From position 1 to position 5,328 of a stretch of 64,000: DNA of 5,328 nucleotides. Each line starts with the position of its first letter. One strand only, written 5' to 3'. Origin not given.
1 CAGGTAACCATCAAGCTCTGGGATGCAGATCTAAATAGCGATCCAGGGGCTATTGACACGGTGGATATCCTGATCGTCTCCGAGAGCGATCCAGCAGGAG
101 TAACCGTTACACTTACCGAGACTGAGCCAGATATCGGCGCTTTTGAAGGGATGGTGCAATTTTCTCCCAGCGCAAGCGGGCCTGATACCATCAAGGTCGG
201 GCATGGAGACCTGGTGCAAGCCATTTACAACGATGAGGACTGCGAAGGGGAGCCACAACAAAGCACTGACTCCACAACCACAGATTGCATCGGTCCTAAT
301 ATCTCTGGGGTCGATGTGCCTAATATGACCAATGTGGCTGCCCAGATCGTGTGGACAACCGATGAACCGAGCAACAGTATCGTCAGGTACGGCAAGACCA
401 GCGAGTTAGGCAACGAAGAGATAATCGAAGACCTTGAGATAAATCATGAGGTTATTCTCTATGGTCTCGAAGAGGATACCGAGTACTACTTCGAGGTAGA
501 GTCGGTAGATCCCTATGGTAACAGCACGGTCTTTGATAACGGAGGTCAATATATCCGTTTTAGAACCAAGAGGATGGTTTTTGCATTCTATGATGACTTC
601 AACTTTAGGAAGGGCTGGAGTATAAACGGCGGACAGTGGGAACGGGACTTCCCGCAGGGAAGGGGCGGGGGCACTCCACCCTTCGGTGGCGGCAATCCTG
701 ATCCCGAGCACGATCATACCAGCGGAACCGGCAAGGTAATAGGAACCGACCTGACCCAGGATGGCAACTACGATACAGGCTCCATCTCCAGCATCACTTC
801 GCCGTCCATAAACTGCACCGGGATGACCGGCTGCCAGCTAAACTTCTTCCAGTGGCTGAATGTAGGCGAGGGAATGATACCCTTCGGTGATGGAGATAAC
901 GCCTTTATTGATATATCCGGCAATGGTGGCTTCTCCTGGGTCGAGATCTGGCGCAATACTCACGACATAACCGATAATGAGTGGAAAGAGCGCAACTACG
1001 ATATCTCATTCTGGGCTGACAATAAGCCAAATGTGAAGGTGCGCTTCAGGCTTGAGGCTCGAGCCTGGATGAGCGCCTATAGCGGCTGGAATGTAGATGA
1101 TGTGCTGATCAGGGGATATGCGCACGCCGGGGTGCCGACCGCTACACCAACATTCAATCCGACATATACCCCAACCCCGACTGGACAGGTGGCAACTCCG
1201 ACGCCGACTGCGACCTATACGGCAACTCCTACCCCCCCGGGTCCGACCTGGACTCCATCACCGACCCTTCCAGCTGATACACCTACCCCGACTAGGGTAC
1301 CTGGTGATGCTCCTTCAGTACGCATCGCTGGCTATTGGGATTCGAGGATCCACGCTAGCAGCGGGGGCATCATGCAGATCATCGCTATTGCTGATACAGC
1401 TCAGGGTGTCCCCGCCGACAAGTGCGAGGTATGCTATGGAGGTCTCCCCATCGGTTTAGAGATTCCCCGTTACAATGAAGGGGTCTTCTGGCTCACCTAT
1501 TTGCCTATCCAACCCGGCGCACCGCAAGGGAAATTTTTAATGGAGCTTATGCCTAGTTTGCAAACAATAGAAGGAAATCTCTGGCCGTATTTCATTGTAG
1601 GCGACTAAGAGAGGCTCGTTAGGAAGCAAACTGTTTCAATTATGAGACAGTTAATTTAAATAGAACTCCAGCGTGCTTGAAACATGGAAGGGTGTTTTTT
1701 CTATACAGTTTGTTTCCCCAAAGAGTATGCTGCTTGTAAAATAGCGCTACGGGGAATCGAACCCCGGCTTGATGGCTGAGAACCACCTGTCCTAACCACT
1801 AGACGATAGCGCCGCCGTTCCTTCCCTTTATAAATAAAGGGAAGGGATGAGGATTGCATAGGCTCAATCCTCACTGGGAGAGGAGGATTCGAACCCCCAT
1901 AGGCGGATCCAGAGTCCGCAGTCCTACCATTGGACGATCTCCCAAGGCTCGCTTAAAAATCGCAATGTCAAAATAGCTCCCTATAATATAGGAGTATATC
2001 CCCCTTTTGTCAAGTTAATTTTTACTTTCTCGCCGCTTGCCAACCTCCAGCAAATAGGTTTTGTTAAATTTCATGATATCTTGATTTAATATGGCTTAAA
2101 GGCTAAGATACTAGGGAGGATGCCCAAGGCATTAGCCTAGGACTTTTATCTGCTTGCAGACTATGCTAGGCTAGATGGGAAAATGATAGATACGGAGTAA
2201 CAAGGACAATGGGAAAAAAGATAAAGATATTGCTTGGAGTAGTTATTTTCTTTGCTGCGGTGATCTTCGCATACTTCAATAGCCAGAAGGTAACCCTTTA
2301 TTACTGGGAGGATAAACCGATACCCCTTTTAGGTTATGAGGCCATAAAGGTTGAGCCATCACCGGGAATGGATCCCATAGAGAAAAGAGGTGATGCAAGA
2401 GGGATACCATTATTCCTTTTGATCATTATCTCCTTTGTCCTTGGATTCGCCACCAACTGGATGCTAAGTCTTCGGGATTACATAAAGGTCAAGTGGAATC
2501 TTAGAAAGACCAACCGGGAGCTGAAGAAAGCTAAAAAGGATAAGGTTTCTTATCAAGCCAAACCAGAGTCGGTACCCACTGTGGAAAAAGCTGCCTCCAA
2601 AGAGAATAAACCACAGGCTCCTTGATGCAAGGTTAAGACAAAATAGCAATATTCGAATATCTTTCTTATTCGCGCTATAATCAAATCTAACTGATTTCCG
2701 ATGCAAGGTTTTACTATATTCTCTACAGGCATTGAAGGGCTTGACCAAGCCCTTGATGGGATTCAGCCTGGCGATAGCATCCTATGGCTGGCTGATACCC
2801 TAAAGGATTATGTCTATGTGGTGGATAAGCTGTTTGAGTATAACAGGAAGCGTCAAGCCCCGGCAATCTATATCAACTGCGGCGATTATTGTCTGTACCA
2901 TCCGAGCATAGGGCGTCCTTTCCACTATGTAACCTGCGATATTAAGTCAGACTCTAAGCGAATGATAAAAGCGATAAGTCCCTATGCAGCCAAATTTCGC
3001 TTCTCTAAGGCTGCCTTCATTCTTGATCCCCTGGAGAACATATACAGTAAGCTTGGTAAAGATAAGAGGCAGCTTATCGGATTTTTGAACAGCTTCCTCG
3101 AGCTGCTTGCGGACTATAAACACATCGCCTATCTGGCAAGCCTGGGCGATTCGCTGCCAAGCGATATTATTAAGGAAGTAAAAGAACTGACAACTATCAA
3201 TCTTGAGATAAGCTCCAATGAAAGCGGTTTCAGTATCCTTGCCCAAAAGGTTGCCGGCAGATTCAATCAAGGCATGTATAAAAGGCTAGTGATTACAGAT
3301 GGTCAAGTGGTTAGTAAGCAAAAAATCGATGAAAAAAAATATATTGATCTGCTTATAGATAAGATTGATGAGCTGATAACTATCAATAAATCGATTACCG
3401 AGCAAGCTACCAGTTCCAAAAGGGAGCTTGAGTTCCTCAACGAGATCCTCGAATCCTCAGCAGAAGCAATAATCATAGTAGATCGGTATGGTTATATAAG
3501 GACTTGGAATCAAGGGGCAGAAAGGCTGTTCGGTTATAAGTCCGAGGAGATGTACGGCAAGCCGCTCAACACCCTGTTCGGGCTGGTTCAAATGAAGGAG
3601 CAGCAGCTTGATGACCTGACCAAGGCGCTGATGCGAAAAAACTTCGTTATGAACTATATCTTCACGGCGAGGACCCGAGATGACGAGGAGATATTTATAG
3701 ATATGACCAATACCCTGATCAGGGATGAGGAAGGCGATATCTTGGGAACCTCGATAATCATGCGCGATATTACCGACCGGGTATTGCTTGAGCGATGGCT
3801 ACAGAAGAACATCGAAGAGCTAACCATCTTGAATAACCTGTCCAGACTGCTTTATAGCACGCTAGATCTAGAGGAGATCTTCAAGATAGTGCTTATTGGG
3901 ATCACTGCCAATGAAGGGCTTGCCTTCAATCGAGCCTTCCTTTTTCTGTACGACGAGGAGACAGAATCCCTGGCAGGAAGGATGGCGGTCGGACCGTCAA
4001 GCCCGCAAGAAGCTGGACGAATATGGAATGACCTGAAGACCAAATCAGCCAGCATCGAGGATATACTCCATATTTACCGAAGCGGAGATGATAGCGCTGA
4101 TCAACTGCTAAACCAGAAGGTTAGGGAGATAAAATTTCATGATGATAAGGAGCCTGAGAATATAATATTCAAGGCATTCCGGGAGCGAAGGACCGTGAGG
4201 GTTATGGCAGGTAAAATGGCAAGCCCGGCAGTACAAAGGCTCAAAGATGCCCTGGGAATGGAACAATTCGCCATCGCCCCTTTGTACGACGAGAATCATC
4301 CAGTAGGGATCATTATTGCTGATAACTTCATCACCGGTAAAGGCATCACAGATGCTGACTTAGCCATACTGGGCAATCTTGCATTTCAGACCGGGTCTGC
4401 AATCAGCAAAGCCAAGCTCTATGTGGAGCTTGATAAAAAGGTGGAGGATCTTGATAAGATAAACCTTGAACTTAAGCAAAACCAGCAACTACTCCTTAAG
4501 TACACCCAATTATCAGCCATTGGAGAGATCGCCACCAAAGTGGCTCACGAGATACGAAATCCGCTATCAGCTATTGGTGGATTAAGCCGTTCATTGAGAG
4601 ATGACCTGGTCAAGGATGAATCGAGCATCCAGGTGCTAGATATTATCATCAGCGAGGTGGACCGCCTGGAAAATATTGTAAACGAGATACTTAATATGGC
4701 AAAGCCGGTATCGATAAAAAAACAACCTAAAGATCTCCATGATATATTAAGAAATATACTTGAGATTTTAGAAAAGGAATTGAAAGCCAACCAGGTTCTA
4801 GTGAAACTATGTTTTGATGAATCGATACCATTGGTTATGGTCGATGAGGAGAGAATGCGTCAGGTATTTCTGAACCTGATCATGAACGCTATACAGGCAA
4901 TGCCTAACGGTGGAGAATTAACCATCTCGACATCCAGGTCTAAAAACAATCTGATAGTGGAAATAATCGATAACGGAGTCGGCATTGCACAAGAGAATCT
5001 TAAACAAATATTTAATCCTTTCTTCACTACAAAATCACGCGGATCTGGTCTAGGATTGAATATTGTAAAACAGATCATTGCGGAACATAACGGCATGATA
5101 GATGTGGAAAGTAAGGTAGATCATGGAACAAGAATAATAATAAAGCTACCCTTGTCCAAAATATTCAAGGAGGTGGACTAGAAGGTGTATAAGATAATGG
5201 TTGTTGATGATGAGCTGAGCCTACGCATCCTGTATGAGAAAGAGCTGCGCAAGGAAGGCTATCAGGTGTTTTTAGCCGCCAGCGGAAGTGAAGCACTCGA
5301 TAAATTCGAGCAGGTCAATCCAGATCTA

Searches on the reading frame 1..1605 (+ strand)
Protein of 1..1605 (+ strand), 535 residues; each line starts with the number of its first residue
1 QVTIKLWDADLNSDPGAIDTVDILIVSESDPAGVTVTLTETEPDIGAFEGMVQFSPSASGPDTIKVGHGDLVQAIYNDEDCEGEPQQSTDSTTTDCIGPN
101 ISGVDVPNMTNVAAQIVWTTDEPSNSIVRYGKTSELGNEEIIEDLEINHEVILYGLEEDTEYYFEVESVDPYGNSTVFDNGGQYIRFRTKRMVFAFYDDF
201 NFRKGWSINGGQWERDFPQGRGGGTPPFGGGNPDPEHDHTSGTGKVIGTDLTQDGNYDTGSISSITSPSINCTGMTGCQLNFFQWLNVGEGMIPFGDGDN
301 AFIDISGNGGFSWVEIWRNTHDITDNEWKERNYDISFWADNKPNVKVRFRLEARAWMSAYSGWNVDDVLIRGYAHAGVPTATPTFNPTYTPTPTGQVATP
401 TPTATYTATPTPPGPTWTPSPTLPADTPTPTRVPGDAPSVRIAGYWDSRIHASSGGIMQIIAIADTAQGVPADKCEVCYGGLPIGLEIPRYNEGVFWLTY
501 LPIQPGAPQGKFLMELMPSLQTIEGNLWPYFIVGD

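Call 6: search_protein_families(library=pfam, proteins=[window:1-1605:+], max_evalue=1)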
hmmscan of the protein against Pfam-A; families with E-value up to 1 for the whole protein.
window:1-1605:+ (535 aa): 2 families
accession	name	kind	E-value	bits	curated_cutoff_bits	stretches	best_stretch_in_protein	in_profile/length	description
PF16656.11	Pur_ac_phosph_N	-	0.00012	23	30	1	113-170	14-82/93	Purple acid Phosphatase, N-terminal domain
PF20773.4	InhA-like_MAM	-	0.07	13.1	26.9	1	296-370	88-162/191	Immune inhibitor A-like, MAM domain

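Call 7: search_protein_families(library=ncbifam, proteins=[window:1-1605:+], max_evalue=1)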
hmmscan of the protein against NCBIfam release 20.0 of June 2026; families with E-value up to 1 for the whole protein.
window:1-1605:+ (535 aa): 2 families
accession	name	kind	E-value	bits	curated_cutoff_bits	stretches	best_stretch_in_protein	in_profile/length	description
NF052345.1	S_layer_anammox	exception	4.4e-06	24.3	1400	1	3-94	1184-1278/1596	Kustd1514 family S-layer glycoprotein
NF038112.1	myxo_dep_M36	subfamily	0.18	8.8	1500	1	337-376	1136-1172/1604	myxosortase-dependent M36 family metallopeptidase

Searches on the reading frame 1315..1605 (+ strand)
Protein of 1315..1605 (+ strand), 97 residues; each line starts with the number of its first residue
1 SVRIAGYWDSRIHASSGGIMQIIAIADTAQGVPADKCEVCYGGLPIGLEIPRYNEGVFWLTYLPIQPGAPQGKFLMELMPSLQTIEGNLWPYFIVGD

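Call 12: find_homologous_proteins(query=A1, max_evalue=0.01)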
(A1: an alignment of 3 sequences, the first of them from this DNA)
Query A1 (3 sequences): 37 candidates shared short words with the query, none scored E <= 0.01.

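Call 17: search_protein_families(library=pfam, proteins=[window:1315-1605:+], max_evalue=10)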
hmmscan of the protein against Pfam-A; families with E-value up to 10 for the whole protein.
seq(97 aa): 0 families

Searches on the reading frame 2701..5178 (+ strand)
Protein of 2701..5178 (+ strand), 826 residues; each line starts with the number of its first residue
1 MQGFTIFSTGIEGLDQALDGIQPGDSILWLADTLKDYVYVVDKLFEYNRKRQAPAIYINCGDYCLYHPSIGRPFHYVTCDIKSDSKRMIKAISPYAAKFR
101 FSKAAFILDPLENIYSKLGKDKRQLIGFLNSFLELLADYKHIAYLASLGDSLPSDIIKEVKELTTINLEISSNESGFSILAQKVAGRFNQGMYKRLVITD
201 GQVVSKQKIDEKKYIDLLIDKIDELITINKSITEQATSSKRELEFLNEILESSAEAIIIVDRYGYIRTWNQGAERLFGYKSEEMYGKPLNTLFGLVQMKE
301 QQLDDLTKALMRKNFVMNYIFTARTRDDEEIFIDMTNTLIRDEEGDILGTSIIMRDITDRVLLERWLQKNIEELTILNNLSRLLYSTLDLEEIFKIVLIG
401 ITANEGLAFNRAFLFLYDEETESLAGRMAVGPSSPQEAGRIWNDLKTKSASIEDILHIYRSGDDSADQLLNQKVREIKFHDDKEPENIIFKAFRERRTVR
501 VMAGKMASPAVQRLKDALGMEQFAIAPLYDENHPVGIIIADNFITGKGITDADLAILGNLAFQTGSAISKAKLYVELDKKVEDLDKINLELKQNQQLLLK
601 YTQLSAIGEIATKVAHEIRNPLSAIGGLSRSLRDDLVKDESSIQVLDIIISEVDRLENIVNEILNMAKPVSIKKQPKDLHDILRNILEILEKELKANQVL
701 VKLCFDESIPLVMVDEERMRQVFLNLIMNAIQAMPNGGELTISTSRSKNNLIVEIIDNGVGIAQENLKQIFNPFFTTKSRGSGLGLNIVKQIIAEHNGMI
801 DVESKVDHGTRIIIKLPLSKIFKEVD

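Call 18: search_protein_families(library=pfam, proteins=[window:2701-5178:+], max_evalue=0.001)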
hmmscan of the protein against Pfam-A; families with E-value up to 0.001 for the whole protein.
window:2701-5178:+ (826 aa): 10 families
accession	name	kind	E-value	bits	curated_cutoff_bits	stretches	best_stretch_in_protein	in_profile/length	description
PF02518.31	HATPase_c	-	4.8e-30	104.7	26.4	1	715-819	2-110/111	Histidine kinase-, DNA gyrase B-, and HSP90-like ATPase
PF00989.32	PAS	-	3.8e-15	56.3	22.6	1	245-357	2-113/113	PAS fold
PF13426.13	PAS_9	-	3.4e-14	53.4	27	1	255-359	2-103/103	PAS domain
PF08448.16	PAS_4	-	3.4e-14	53.4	23.1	1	250-361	1-109/110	PAS fold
PF00512.31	HisKA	-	5.7e-14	52.4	26.9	1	608-668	3-62/66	His Kinase A (phospho-acceptor) domain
PF13188.13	PAS_8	-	1.6e-08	34.5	21.8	1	244-294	1-48/65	PAS domain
PF13185.12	GAF_2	-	2.7e-06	28.1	28.6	1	411-568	22-135/136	GAF domain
PF01590.32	GAF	-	4.1e-06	27.8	22.4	1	476-568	38-133/133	GAF domain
PF08447.18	PAS_3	-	6.8e-05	23.5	25.6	1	268-348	3-83/89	PAS fold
PF14501.12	HATPase_c_5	-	8.9e-05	22.8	22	1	721-805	8-91/102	GHKL domain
